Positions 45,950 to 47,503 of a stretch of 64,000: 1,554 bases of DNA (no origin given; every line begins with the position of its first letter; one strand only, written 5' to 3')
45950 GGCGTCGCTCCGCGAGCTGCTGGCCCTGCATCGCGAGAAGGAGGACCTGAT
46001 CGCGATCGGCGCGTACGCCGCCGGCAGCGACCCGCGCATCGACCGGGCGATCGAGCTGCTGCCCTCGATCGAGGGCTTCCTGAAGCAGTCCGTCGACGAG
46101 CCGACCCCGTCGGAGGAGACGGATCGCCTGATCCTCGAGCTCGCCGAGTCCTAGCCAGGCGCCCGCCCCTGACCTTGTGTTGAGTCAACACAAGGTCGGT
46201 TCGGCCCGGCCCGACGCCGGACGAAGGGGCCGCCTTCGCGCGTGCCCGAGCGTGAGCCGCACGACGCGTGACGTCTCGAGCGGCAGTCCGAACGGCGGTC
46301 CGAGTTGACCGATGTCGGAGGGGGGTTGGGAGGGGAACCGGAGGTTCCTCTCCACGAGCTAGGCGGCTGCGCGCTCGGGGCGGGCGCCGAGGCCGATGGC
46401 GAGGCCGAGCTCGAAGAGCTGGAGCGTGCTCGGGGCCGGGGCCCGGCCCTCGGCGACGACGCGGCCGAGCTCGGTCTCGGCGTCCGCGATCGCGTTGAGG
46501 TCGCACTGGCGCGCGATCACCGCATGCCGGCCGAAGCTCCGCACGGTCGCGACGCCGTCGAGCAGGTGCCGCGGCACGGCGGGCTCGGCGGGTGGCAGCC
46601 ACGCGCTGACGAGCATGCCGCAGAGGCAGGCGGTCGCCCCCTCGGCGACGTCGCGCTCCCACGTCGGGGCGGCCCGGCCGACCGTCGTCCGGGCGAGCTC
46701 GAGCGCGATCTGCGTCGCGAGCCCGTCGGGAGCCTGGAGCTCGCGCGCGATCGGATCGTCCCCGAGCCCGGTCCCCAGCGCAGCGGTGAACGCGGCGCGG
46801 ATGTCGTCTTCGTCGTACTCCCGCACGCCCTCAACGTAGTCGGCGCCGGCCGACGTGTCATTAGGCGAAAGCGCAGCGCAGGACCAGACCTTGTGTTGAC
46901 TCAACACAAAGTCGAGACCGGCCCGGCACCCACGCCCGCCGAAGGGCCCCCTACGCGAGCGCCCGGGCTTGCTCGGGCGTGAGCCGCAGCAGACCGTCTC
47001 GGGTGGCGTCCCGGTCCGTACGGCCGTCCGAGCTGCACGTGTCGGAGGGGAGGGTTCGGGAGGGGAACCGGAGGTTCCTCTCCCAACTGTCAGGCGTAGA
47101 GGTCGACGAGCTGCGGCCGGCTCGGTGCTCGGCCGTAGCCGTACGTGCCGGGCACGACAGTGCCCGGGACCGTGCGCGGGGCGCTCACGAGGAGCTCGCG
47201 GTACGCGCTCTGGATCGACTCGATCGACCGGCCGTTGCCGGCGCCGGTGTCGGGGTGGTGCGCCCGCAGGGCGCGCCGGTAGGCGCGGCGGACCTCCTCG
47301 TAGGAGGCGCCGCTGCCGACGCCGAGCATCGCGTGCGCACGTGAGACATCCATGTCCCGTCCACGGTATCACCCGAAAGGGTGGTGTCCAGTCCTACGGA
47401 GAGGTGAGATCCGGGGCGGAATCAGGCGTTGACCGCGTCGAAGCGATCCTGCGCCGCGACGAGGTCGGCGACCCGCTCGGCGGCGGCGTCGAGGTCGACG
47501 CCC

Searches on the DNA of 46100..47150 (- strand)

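Call 30: search_rna_families(source=window, start=46100, end=47150, threshold=evalue, max_evalue=10)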
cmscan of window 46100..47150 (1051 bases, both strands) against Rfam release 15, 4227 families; matches with E-value up to 10: 6.
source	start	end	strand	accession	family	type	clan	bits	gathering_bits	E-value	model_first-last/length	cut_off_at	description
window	46864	46936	-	RF01007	mir-624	Gene; miRNA;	-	20.9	100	0.28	1-86/86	no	mir-624 microRNA precursor family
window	46151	46222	+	RF03518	mir-1893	Gene; miRNA;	-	18.7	94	2.3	1-83/83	no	mir-1893 microRNA precursor family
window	46403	46443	+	RF02163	sR-tMet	Gene; snRNA; snoRNA; CD-box;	-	17.7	50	4.1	1-72/72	no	Small nucleolar RNA sR-tMet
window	46374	46410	+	RF01275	sR22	Gene; snRNA; snoRNA; CD-box;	-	15.1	40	5.2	13-48/58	no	Small nucleolar RNA sR22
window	46180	46224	-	RF02816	HBV_PRE_1151-1410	Cis-reg;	-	14.3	82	0.23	1-45/259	no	Hepatitis B virus post-transcriptional regulatory element 1151-1410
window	46113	46133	+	RF01152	sR1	Gene; snRNA; snoRNA; CD-box;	-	10.4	45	8.2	33-57/57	no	Small nucleolar RNA sR1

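Call 39: search_dna_similar(query=window:46870-47095:-, collection=plasmids, mode=distant, max_evalue=0.001)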
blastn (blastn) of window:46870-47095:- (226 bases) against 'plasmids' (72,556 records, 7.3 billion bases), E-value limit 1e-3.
No match.

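Call 40: search_dna_similar(query=window:46870-47095:-, collection=phages, mode=distant, max_evalue=0.001)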
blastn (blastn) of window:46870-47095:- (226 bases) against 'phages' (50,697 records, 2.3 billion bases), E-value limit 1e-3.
No match.

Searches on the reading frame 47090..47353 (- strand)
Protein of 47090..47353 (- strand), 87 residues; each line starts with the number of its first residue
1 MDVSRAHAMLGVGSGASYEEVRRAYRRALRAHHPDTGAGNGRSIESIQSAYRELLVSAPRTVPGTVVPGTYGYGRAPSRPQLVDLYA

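Call 43: search_protein_families(library=pfam, proteins=[window:47090-47353:-], max_evalue=0.001)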
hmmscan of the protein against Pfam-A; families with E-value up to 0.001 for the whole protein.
window:47090-47353:- (87 aa): 1 family
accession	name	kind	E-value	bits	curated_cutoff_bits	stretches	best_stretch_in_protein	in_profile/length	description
PF00226.36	DnaJ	-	3.3e-08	34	27.8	1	7-54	3-53/63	DnaJ domain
